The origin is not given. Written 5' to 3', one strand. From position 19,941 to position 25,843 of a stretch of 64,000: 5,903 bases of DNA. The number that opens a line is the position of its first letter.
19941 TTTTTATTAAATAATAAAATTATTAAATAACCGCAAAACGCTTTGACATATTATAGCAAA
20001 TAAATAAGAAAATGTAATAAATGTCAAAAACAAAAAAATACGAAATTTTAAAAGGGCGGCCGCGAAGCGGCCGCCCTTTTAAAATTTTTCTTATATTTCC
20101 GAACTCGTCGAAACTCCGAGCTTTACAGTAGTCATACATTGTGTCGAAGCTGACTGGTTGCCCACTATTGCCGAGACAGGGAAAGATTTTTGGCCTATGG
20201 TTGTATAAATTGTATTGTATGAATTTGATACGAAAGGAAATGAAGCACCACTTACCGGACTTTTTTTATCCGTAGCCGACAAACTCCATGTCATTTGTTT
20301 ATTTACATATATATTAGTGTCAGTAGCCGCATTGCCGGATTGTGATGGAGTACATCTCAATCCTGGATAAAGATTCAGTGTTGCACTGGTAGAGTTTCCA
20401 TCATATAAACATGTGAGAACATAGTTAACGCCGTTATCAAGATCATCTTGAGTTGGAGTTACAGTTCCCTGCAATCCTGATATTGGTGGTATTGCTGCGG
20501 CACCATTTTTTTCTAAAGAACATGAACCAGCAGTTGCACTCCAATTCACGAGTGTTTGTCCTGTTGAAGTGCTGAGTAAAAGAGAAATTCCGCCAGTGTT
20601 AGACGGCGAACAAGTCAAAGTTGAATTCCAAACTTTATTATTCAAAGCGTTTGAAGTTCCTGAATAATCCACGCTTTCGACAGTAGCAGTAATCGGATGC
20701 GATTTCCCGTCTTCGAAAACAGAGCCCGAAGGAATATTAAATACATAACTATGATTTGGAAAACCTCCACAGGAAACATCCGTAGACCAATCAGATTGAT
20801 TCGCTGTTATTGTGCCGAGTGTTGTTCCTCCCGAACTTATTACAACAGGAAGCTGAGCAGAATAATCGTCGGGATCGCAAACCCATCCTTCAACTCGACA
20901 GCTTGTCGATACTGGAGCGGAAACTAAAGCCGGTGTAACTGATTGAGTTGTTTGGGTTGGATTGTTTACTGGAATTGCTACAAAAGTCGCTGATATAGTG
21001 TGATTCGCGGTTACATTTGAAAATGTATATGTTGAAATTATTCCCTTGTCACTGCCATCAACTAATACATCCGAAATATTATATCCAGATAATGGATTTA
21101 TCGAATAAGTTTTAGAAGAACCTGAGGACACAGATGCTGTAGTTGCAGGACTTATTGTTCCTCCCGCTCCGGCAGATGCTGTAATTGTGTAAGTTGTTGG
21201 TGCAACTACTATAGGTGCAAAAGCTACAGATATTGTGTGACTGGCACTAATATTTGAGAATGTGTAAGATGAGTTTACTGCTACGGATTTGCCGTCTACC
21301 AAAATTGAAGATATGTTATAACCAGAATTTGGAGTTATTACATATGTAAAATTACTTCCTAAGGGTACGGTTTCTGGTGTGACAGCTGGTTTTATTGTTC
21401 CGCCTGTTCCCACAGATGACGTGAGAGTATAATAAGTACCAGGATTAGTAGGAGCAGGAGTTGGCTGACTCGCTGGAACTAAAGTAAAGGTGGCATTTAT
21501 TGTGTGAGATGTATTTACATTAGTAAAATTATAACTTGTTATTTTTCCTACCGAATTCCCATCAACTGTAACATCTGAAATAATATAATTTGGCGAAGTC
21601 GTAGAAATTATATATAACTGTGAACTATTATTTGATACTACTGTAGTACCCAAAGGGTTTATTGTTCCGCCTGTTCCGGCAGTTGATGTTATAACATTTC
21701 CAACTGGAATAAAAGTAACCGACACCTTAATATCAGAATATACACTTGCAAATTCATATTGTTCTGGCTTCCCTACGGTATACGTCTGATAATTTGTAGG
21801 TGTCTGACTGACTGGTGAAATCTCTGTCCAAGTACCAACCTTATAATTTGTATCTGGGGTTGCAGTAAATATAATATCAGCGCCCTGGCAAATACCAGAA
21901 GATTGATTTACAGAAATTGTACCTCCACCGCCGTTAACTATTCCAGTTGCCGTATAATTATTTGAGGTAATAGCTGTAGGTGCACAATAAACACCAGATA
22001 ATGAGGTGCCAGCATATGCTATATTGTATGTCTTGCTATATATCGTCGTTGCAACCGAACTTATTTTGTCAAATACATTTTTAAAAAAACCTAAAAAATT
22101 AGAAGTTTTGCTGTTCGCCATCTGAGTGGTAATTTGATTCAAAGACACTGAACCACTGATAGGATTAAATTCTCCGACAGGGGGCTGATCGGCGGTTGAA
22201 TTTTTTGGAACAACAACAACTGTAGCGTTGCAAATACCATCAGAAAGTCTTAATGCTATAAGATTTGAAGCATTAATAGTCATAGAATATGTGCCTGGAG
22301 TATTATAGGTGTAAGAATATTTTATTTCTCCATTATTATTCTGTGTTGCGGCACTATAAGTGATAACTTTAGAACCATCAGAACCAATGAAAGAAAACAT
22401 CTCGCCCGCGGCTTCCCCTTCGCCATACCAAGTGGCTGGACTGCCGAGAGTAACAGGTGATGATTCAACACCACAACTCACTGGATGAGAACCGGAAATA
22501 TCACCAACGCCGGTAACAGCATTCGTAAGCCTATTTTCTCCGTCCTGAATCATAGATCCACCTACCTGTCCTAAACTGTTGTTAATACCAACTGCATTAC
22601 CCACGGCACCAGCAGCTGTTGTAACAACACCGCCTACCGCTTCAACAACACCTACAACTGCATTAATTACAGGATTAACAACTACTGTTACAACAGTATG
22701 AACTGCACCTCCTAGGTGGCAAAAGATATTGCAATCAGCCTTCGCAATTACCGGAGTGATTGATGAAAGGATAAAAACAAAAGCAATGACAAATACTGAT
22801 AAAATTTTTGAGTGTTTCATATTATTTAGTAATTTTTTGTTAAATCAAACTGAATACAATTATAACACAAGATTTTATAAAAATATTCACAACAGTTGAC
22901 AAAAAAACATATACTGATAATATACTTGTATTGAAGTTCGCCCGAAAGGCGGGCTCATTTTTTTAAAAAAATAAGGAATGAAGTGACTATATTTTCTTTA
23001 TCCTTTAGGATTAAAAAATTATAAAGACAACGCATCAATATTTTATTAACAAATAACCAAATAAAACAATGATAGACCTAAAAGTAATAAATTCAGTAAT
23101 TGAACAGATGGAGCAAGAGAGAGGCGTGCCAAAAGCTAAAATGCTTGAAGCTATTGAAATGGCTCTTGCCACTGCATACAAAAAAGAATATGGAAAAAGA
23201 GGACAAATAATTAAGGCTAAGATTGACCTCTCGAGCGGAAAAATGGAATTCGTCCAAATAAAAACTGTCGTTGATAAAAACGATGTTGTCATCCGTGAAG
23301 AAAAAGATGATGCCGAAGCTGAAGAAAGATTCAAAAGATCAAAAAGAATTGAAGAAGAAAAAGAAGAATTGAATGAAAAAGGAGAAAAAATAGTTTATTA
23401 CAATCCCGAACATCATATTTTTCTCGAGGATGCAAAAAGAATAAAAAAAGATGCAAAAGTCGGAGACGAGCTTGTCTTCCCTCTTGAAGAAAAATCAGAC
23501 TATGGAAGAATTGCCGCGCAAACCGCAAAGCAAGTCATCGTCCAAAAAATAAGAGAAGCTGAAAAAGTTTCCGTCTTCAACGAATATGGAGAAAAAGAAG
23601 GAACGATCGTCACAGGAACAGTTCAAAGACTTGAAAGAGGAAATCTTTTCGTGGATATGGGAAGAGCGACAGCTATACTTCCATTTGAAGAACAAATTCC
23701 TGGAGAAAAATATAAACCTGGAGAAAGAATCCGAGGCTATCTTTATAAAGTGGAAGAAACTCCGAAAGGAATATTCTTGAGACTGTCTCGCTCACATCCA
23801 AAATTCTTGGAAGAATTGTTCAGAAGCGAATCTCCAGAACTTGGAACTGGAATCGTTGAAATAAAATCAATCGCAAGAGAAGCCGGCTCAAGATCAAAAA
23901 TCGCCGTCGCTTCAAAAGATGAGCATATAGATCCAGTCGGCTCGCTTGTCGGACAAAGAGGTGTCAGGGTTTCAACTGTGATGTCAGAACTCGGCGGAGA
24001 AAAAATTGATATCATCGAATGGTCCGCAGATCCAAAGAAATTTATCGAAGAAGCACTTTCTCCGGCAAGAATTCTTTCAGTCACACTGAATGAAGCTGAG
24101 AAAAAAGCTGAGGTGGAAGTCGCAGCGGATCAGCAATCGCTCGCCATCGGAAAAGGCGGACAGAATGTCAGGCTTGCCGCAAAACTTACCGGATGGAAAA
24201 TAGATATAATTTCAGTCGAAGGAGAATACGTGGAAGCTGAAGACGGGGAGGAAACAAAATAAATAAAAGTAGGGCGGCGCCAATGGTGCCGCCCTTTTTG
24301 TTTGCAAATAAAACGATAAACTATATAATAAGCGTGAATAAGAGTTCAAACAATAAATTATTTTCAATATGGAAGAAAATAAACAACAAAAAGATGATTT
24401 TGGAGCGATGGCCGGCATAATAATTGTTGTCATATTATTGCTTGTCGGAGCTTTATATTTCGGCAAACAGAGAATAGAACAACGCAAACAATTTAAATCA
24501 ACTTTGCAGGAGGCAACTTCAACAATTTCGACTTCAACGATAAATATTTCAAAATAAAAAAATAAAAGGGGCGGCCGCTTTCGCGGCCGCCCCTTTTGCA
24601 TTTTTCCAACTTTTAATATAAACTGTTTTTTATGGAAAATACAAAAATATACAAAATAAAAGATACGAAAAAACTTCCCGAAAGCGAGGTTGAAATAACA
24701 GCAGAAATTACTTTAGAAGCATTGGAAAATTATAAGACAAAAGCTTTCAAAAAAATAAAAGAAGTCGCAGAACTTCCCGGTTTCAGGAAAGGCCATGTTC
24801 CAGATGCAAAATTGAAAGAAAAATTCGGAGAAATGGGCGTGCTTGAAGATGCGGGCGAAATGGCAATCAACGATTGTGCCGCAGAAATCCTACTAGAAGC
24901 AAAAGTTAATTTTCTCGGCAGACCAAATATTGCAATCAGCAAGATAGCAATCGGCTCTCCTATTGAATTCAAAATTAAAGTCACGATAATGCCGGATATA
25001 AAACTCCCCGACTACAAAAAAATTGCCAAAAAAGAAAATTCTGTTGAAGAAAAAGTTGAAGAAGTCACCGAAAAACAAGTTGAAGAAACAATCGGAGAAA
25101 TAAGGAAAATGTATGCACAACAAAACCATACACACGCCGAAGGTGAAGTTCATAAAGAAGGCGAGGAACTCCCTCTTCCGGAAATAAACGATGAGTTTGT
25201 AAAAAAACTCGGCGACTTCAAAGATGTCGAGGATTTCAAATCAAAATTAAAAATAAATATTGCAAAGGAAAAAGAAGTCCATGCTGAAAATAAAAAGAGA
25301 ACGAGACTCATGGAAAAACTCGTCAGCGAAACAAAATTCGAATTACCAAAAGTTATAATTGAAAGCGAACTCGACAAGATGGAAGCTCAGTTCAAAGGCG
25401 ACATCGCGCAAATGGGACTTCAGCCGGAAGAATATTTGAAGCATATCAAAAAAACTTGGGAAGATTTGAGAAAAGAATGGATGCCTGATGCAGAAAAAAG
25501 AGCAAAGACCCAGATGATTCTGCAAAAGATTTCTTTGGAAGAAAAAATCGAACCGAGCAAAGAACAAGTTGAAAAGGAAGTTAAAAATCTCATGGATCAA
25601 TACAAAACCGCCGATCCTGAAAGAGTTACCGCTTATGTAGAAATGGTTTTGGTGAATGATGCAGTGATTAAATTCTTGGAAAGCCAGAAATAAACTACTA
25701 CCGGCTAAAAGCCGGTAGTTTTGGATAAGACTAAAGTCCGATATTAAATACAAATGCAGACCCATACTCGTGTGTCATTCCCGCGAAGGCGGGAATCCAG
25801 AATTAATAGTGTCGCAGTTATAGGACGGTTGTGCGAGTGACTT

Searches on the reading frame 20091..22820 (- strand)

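Call 28: search_protein_families(library=pfam, max_evalue=0.001, proteins=[window:20091-22820:-])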
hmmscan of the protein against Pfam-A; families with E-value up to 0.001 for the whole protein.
window:20091-22820:- (909 aa): 1 family
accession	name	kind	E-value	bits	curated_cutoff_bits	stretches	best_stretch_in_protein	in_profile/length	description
PF18998.6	Flg_new_2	-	9.7e-09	35.5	23.6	1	293-349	4-58/73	Divergent InlB B-repeat domain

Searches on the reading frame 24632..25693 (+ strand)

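Call 28: search_protein_families(library=pfam, max_evalue=0.001, proteins=[window:24632-25693:+])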
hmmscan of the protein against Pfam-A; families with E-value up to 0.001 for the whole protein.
window:24632-25693:+ (353 aa): 2 families
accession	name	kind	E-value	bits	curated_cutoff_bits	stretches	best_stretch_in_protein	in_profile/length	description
PF05698.19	Trigger_C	-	2e-29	103.2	22.7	1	199-337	2-139/162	Bacterial trigger factor protein (TF) C-terminus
PF05697.18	Trigger_N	-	1.4e-26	93.9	22.2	1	12-156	5-143/144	Bacterial trigger factor protein (TF)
